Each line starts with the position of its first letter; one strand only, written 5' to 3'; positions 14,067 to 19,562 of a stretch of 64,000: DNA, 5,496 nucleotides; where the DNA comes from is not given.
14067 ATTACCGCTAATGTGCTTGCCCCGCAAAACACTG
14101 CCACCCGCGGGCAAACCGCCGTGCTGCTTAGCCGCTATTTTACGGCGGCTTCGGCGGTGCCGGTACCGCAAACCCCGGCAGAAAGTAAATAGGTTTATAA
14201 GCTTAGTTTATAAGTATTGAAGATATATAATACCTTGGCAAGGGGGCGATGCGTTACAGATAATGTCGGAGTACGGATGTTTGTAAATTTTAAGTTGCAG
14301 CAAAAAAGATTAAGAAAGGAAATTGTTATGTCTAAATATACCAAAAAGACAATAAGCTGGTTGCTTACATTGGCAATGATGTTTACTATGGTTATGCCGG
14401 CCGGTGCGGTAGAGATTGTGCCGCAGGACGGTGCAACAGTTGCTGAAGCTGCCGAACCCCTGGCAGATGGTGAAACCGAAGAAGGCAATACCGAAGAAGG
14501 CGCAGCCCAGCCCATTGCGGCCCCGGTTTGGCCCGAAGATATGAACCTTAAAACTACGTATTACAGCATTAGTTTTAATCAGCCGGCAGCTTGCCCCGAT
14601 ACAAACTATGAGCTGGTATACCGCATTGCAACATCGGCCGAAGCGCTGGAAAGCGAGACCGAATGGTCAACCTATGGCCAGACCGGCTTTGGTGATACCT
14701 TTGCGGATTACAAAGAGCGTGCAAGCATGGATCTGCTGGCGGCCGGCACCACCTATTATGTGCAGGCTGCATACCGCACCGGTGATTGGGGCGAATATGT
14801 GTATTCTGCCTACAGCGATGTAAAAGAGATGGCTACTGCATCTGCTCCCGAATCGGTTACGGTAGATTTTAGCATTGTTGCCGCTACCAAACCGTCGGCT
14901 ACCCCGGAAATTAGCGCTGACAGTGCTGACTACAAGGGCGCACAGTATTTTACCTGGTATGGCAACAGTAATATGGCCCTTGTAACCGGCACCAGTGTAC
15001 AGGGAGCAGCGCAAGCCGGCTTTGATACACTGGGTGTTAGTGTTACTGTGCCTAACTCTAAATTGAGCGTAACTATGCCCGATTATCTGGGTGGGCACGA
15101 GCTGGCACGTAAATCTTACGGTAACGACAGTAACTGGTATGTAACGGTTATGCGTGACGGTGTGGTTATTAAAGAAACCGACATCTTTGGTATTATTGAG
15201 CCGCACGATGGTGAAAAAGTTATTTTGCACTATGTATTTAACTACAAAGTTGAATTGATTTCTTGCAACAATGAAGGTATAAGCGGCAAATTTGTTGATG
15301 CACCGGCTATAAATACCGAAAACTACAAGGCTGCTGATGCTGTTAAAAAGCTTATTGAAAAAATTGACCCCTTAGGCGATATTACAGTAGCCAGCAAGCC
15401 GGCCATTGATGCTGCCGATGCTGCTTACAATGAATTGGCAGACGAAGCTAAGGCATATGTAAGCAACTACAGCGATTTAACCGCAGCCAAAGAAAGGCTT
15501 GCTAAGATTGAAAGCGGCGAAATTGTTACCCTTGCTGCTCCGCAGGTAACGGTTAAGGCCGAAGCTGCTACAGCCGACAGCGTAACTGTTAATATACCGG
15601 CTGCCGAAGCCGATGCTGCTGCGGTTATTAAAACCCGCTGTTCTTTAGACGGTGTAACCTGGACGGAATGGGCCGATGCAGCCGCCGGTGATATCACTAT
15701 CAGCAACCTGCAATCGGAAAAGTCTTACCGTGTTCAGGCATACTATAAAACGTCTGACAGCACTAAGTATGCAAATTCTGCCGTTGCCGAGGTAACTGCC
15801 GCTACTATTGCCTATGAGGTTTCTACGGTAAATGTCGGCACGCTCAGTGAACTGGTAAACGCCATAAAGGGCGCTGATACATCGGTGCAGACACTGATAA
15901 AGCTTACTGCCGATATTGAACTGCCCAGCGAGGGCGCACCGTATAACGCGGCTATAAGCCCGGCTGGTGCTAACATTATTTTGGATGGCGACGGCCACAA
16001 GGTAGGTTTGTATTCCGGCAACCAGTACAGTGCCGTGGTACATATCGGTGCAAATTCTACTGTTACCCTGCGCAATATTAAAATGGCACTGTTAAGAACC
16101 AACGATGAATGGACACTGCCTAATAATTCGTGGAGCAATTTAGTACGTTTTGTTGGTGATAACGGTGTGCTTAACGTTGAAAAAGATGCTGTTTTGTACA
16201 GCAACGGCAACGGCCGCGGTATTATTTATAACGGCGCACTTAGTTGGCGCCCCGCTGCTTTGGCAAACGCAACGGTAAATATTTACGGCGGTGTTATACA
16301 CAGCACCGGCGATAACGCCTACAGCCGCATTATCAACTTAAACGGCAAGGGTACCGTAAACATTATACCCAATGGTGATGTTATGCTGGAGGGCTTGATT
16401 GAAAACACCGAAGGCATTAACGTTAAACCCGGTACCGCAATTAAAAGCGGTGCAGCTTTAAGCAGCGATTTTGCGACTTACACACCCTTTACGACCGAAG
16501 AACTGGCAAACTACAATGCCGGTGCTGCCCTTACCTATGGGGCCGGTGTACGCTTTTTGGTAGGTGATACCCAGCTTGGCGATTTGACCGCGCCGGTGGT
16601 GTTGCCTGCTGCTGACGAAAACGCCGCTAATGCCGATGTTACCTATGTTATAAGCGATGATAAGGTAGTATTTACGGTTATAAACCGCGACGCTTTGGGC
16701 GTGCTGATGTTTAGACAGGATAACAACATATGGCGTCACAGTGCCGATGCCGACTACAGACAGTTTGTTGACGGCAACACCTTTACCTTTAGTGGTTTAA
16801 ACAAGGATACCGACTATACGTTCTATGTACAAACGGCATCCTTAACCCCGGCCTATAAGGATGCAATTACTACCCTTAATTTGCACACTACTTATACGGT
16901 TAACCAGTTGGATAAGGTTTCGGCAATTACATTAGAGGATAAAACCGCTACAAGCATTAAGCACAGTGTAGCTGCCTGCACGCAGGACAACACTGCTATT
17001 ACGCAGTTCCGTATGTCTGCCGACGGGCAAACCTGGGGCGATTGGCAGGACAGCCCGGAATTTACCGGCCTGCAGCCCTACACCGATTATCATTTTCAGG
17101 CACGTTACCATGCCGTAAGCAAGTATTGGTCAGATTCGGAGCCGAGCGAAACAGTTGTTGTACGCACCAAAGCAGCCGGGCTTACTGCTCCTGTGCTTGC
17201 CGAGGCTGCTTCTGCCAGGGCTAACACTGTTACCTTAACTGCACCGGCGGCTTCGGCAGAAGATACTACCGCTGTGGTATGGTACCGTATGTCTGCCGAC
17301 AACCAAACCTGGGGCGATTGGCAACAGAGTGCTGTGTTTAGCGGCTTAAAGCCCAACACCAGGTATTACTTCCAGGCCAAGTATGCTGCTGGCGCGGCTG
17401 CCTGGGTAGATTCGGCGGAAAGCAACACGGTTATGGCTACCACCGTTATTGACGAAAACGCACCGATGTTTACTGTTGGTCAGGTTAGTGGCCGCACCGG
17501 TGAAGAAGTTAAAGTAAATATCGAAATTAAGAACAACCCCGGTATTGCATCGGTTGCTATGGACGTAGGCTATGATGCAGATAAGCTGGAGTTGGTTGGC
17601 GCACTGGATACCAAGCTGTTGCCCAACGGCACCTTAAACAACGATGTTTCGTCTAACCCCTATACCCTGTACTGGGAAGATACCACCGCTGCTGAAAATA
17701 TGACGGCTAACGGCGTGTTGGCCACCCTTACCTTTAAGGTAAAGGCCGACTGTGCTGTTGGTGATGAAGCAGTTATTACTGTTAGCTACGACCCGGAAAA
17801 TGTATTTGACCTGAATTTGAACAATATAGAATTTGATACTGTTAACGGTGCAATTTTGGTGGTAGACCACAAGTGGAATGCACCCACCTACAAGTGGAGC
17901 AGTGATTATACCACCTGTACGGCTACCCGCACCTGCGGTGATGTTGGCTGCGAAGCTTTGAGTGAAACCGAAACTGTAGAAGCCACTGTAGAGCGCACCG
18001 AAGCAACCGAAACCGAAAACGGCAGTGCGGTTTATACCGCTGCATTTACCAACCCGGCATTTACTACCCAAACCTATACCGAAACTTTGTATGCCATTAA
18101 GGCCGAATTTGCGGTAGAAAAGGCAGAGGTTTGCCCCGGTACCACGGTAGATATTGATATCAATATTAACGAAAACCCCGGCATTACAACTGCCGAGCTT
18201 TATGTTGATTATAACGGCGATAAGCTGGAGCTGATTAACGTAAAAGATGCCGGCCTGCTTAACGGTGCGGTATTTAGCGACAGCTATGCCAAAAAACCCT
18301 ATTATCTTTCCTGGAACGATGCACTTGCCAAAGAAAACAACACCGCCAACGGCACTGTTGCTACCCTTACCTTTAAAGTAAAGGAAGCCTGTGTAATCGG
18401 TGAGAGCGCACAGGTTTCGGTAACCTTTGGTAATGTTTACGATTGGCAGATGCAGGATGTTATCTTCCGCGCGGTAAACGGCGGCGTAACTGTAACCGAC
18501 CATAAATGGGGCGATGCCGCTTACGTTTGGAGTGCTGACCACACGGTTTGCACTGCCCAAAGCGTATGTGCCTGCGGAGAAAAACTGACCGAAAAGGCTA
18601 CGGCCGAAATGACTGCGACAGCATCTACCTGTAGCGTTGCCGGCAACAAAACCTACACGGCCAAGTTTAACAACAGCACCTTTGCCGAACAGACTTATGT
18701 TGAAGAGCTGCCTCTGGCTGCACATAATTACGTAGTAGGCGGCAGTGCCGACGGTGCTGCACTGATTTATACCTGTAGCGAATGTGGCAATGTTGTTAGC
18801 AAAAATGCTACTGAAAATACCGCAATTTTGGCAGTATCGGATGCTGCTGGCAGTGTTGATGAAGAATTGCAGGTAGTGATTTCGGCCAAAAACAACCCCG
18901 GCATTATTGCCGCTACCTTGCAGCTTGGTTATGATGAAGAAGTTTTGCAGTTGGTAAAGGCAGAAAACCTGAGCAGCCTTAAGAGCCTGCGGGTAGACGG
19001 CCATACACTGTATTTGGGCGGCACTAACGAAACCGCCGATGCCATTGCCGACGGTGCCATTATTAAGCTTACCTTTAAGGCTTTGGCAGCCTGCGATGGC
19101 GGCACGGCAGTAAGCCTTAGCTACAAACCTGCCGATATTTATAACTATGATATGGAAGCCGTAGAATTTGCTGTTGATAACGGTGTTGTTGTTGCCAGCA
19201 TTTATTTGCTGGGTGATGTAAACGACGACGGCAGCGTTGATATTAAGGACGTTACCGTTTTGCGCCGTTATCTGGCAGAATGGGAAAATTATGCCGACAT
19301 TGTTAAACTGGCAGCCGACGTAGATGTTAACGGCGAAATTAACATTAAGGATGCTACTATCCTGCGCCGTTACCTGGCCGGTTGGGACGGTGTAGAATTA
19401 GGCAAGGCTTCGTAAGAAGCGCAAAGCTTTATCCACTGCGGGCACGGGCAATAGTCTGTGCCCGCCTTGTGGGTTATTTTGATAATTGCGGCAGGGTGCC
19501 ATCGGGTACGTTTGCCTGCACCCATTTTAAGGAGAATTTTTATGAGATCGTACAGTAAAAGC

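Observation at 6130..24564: Cobalamin-riboswitch-led operon encodes a cohesin-dockerin/SLH surface assembly built from transcobalamin-like domains, propellers and a subtilase: candidate Gram-positive cell-surface corrinoid-capture complex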

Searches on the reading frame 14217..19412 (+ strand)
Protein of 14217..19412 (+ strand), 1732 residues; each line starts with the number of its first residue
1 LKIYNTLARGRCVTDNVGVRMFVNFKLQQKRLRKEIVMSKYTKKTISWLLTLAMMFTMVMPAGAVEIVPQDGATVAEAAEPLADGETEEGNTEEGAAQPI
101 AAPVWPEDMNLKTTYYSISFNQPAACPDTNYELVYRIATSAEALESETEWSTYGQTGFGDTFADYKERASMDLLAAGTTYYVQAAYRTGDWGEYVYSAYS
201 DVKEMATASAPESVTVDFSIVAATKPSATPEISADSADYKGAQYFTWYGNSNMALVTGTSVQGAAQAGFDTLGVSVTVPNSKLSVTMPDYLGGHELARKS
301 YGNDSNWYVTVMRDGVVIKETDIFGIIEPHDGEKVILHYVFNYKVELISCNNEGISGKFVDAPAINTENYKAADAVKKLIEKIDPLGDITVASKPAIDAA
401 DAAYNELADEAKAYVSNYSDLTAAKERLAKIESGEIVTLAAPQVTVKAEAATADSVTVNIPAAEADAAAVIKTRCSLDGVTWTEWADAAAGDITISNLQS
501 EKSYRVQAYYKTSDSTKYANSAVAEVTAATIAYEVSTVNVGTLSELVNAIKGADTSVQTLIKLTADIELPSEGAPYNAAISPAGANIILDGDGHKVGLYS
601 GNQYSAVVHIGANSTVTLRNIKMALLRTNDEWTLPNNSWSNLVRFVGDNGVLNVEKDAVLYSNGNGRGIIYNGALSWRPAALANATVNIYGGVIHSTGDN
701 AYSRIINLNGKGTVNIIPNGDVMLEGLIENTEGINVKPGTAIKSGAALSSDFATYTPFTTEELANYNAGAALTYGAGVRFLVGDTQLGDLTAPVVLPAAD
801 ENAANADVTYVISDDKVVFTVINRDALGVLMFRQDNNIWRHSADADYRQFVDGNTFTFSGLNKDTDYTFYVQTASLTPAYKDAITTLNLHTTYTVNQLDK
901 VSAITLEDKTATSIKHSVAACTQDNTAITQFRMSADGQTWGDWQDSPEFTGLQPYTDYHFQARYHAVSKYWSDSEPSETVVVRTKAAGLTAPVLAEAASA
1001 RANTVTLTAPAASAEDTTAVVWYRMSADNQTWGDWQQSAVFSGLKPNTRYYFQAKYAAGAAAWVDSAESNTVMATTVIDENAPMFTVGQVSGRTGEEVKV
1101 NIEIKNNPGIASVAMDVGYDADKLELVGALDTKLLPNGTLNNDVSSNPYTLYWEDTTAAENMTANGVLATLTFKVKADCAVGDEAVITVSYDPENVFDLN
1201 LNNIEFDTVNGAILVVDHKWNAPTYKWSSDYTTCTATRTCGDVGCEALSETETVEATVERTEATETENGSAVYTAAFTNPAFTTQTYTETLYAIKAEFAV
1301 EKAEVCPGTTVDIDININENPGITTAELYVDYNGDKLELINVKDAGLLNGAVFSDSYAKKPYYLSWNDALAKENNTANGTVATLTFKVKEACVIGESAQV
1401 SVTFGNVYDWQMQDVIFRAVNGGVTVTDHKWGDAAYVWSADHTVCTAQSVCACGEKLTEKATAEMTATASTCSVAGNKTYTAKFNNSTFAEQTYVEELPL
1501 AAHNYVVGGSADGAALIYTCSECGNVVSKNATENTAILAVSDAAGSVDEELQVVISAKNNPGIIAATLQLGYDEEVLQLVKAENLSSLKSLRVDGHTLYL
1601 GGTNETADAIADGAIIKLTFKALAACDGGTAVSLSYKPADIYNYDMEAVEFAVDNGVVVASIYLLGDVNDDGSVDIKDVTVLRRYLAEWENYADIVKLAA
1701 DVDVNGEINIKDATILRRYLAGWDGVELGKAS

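Call 3: search_protein_families(library=pfam, proteins=[window:14217-19412:+], max_evalue=0.01)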
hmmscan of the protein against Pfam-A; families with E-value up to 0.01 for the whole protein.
window:14217-19412:+ (1732 aa): 4 families
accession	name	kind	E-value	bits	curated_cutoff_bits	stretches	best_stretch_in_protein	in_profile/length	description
PF00963.24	Cohesin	-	7.3e-33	114.1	24.1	3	1085-1215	3-139/139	Cohesin domain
PF00404.24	Dockerin_1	-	1.8e-11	44.5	22.9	1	1665-1720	1-56/57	Dockerin type I domain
PF00041.27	fn3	-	1e-08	35.7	25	0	850-874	42-69/84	Fibronectin type III domain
PF16656.11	Pur_ac_phosph_N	-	1.3e-08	35.7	30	1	1012-1059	55-83/93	Purple acid Phosphatase, N-terminal domain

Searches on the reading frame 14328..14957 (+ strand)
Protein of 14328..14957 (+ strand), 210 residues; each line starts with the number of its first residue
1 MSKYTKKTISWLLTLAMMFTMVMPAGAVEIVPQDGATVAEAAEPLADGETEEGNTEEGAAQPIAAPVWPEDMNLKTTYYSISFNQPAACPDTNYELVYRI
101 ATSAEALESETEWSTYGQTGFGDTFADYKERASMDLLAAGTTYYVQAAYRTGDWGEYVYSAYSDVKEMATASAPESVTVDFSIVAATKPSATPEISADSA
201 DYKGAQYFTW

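Call 21: search_protein_families(library=pfam, proteins=[window:14328-14957:+], max_evalue=1)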
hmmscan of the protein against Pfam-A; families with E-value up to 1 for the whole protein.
seq(210 aa): 2 families
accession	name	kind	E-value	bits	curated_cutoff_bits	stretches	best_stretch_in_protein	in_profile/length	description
PF16656.11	Pur_ac_phosph_N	-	0.0024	18.8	30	1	76-154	12-85/93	Purple acid Phosphatase, N-terminal domain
PF19828.4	DUF6309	-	0.026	14.3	25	1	25-51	70-96/187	Family of unknown function (DUF6309)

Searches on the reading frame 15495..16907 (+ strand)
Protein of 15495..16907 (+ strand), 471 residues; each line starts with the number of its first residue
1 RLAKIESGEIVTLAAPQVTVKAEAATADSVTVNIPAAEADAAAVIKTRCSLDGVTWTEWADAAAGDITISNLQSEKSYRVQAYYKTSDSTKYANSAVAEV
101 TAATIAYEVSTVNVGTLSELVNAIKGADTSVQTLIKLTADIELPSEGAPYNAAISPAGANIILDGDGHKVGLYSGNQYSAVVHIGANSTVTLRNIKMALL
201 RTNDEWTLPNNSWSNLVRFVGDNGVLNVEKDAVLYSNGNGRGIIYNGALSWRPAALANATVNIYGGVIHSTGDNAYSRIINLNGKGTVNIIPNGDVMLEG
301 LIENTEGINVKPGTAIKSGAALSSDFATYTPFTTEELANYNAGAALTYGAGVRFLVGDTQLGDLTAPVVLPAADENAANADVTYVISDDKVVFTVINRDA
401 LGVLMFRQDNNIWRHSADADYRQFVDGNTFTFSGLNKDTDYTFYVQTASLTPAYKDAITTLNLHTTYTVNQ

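Call 21: search_protein_families(library=pfam, proteins=[window:15495-16907:+], max_evalue=1)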
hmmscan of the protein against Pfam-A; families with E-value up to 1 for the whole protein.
seq(471 aa): 1 family
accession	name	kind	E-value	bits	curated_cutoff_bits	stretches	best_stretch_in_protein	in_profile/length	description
PF00041.27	fn3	-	0.00038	21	25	1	424-448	42-69/84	Fibronectin type III domain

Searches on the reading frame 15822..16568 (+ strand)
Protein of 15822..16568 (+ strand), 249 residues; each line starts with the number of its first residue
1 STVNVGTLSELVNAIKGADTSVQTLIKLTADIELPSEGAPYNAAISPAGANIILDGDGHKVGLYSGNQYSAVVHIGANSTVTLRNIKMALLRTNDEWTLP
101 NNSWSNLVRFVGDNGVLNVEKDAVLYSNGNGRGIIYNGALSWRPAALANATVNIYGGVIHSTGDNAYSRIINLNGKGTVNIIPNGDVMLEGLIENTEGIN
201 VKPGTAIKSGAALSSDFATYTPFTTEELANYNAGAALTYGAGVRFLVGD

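Call 85: search_solved_structures(query=window:15822-16568:+, max_evalue=10)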
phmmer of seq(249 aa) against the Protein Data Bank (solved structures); distinct sequences matched with E-value up to 10: 2.
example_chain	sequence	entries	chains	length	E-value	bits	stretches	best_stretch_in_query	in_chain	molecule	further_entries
3pk0_A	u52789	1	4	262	0.06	16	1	175-242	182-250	Short-chain dehydrogenase/reductase SDR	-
9lbn_J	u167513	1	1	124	0.22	14.2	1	88-172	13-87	stopper protein gp6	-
